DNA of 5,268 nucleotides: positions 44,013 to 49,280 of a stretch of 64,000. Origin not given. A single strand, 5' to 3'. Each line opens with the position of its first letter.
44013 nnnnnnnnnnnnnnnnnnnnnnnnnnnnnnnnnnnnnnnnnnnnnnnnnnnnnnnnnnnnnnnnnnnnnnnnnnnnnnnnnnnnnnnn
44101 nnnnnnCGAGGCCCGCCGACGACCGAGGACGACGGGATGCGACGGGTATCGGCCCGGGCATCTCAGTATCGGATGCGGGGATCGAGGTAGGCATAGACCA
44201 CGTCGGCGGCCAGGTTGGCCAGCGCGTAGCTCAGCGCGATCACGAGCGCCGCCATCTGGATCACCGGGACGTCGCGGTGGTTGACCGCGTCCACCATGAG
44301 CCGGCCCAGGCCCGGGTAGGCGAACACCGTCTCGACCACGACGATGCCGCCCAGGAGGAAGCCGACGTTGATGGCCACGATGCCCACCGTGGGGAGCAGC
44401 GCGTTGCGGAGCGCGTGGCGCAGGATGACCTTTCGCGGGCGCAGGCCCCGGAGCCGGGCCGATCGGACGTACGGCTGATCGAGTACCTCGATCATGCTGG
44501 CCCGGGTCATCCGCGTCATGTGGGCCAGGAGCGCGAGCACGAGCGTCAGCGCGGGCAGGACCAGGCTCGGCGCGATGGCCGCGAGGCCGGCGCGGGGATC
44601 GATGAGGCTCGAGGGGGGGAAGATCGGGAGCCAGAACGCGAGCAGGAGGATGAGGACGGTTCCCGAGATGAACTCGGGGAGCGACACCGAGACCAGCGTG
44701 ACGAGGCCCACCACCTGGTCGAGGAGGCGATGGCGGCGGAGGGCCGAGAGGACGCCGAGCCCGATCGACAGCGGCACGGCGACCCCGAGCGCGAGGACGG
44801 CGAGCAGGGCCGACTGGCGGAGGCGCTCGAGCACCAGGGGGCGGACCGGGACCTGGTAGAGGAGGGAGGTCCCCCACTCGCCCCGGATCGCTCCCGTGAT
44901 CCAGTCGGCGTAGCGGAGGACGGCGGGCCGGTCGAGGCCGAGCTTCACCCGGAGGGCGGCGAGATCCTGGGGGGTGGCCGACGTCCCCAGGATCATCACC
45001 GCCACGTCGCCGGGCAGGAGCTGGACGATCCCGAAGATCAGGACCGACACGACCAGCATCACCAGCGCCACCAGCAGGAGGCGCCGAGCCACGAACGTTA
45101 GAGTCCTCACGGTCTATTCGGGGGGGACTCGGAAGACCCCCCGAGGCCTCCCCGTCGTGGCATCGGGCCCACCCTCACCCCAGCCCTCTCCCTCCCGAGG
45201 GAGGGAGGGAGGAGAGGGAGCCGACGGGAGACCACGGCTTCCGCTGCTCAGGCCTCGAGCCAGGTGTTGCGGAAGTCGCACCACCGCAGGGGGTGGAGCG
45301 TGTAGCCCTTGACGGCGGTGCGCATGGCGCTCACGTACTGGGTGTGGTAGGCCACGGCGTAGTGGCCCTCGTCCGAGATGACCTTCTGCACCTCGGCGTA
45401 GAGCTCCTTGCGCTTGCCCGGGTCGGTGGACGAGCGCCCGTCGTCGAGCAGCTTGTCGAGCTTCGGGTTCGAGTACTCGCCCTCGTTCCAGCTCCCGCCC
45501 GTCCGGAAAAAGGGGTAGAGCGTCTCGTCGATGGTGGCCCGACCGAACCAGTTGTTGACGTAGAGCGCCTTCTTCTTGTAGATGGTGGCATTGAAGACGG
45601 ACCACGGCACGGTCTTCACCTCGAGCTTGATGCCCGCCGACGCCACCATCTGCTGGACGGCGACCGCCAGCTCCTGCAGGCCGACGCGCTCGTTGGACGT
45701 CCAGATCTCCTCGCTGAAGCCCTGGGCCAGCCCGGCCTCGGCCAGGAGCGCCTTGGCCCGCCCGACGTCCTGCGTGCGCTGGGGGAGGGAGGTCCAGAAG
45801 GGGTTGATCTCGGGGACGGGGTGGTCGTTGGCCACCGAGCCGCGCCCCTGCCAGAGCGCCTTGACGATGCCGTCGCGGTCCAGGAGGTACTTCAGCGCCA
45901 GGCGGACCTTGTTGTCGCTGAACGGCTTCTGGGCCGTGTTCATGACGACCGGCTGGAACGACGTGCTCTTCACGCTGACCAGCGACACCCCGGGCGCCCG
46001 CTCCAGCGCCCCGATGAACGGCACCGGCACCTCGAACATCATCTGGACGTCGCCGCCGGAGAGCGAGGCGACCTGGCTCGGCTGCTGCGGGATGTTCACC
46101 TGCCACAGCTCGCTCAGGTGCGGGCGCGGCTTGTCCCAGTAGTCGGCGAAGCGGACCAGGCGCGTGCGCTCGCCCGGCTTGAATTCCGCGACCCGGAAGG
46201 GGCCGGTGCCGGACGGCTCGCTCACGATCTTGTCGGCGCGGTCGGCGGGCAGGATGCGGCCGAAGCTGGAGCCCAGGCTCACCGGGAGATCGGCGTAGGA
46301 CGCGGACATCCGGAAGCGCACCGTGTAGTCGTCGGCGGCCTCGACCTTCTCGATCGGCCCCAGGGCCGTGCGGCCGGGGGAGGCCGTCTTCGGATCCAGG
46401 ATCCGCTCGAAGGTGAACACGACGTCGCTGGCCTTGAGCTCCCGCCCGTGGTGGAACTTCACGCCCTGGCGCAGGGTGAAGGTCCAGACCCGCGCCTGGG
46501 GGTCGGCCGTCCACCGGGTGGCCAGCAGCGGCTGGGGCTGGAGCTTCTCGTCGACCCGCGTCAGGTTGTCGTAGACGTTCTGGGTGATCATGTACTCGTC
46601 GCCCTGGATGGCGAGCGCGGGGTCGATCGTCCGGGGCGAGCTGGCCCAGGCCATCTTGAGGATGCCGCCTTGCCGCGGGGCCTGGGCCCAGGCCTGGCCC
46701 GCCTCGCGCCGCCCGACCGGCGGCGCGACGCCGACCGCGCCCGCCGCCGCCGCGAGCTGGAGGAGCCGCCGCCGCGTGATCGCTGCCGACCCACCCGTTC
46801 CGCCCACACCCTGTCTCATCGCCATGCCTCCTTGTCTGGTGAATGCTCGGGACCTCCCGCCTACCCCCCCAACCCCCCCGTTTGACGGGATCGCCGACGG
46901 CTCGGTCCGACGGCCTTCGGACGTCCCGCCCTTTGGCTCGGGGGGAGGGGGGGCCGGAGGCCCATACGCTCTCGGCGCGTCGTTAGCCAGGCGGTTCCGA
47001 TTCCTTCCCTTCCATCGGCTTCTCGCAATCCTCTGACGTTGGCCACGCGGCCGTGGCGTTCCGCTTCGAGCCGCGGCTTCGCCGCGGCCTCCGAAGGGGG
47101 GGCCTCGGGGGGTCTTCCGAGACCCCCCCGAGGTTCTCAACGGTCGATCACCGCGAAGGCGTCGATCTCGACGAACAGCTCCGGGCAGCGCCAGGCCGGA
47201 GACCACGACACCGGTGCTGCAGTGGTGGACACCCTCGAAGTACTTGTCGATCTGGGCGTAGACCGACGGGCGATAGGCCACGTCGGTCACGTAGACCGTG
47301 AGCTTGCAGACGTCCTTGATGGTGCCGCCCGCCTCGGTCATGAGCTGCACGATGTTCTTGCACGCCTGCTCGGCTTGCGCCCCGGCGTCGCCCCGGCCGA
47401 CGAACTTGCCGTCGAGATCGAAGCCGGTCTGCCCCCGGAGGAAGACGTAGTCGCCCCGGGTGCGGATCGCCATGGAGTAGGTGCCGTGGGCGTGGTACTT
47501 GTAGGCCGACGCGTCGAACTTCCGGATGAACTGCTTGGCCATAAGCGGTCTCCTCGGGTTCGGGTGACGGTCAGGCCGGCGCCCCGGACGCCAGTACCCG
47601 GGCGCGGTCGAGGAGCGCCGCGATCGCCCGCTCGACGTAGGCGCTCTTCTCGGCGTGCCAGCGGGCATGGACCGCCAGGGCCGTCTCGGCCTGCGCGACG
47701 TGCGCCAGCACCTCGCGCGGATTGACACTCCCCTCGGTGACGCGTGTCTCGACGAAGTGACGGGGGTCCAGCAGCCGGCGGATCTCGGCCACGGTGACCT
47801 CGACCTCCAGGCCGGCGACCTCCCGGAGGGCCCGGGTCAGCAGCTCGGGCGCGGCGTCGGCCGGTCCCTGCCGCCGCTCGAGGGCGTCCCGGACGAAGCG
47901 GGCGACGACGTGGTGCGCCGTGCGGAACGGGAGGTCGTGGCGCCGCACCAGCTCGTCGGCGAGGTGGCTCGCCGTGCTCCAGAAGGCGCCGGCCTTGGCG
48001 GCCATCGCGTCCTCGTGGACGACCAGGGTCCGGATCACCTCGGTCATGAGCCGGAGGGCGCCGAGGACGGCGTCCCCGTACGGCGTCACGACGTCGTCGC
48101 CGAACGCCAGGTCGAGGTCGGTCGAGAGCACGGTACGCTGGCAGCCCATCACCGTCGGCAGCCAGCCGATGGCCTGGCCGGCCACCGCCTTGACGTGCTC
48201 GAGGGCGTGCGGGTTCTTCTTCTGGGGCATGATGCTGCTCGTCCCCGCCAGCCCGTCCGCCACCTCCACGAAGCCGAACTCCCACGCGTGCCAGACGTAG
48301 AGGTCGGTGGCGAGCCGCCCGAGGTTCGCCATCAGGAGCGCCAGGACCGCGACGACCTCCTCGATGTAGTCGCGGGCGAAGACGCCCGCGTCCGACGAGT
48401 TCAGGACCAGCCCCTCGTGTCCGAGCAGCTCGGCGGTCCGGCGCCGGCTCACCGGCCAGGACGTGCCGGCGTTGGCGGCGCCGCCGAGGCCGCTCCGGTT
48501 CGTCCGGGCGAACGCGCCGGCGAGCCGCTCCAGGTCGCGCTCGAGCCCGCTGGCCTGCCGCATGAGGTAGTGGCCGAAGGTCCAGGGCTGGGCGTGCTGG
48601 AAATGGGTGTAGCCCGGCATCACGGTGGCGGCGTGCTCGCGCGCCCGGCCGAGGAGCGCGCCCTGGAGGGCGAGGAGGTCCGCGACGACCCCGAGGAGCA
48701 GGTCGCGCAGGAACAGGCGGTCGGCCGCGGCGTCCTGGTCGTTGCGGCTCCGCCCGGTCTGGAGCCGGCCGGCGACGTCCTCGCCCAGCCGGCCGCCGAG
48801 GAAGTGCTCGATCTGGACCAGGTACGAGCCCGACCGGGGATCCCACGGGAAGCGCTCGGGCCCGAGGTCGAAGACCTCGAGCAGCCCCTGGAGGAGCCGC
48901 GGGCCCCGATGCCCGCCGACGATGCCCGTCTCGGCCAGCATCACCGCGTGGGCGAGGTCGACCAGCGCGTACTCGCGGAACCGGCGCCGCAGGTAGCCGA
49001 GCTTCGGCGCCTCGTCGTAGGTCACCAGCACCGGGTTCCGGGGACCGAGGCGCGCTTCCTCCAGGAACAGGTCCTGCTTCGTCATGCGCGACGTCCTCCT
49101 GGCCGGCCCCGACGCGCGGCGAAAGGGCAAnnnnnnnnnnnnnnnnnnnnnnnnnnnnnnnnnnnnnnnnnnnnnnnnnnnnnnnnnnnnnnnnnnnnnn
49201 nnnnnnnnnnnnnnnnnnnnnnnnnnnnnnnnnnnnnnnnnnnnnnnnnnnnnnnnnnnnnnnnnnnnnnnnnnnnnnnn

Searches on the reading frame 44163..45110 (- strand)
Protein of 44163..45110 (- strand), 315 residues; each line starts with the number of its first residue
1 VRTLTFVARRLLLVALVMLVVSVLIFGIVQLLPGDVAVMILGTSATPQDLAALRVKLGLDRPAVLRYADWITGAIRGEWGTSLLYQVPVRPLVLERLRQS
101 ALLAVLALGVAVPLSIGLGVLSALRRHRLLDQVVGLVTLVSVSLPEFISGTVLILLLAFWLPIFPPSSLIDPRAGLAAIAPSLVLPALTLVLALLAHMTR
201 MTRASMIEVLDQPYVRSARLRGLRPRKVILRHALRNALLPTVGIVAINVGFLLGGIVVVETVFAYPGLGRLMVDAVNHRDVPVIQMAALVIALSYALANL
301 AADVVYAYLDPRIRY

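Call 72: search_protein_families(library=pfam, proteins=[window:44163-45110:-], max_evalue=0.0001)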
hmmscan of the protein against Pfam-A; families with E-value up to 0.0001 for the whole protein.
window:44163-45110:- (315 aa): 2 families
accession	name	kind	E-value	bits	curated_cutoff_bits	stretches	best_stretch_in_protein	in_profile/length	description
PF00528.27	BPD_transp_1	-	1.6e-38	132.7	26.4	1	116-314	2-183/184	Binding-protein-dependent transport system inner membrane component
PF19300.4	BPD_transp_1_N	-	2.1e-12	47.7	23.8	1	4-77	2-75/114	Binding-prot-dependent transport system membrane comp, N-term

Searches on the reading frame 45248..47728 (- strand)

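Call 10: search_protein_families(library=pfam, proteins=[window:45248-47728:-], max_evalue=0.001)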
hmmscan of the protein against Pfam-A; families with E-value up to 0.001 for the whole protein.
window:45248-47728:- (826 aa): 2 families
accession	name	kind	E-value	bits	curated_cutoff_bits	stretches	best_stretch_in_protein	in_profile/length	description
PF00496.27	SBP_bac_5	-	6.6e-85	285.9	32.4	1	397-745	1-364/368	Bacterial extracellular solute-binding proteins, family 5 Middle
PF01042.26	Ribonuc_L-PSP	-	1.3e-13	51.4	27.3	1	79-180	6-108/121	Endoribonuclease L-PSP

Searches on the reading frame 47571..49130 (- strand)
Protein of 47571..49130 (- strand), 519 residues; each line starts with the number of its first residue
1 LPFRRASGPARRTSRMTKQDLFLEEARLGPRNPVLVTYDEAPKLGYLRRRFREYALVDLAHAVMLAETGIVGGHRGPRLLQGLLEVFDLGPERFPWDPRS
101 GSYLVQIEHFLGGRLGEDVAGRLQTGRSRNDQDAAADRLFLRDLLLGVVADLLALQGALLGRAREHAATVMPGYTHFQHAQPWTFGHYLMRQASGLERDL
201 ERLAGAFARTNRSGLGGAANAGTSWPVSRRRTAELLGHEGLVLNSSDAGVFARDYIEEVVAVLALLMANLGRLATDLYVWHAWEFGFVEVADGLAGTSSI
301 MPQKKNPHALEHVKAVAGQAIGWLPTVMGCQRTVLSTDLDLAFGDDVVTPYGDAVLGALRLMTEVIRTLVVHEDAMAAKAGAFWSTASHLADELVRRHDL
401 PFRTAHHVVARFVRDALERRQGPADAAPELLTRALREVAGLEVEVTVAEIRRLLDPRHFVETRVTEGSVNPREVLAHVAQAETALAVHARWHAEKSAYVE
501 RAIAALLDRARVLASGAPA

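Call 10: search_protein_families(library=pfam, proteins=[window:47571-49130:-], max_evalue=0.001)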
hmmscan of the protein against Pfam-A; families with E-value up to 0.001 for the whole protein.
window:47571-49130:- (519 aa): 2 families
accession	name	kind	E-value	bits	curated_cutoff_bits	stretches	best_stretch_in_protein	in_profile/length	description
PF00206.25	Lyase_1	-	2.5e-42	145.8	27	1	111-322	91-312/312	Lyase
PF14698.11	ASL_C2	-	8.6e-13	49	27.3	1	384-461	1-69/69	Argininosuccinate lyase C-terminal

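Call 37: find_homologous_proteins(query=window:47571-49130:-, max_evalue=1e-30)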
Query window:47571-49130:- (519 aa): 5641 proteins with E <= 1e-30 among 8000 candidates; the best 120 are listed.
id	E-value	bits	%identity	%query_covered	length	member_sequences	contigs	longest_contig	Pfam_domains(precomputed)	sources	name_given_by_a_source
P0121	0.0e+0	1080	97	97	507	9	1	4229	PF14698.12,PF00206.26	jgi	jgi:argininosuccinate lyase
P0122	1.3e-276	936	84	96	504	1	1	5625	PF14698.12,PF00206.26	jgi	jgi:argininosuccinate lyase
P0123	1.2e-269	913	83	97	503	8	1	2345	PF14698.12,PF00206.26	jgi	jgi:argininosuccinate lyase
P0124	3.9e-265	898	82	94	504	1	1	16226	PF14698.12,PF00206.26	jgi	jgi:argininosuccinate lyase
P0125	7.9e-265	897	80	97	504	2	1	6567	PF14698.12,PF00206.26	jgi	-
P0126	2.9e-264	895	83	96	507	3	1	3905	PF14698.12,PF00206.26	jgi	jgi:argininosuccinate lyase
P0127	1.8e-261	886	80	97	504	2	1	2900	PF14698.12,PF00206.26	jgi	jgi:argininosuccinate lyase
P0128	2.9e-261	886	80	97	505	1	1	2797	PF14698.12,PF00206.26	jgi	jgi:argininosuccinate lyase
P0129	1.9e-260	883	80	97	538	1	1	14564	PF14698.12,PF00206.26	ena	-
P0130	1.0e-259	880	80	95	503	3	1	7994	PF14698.12,PF00206.26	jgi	jgi:argininosuccinate lyase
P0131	3.7e-258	875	81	94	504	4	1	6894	PF14698.12,PF00206.26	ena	-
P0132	1.1e-257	874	81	96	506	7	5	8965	PF14698.12,PF00206.26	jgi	jgi:argininosuccinate lyase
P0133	1.8e-257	873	79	94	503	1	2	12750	PF14698.12,PF00206.26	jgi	jgi:argininosuccinate lyase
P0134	2.5e-257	873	79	94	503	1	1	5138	PF14698.12,PF00206.26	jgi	jgi:argininosuccinate lyase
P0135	3.1e-257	872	81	97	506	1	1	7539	PF14698.12,PF00206.26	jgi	jgi:argininosuccinate lyase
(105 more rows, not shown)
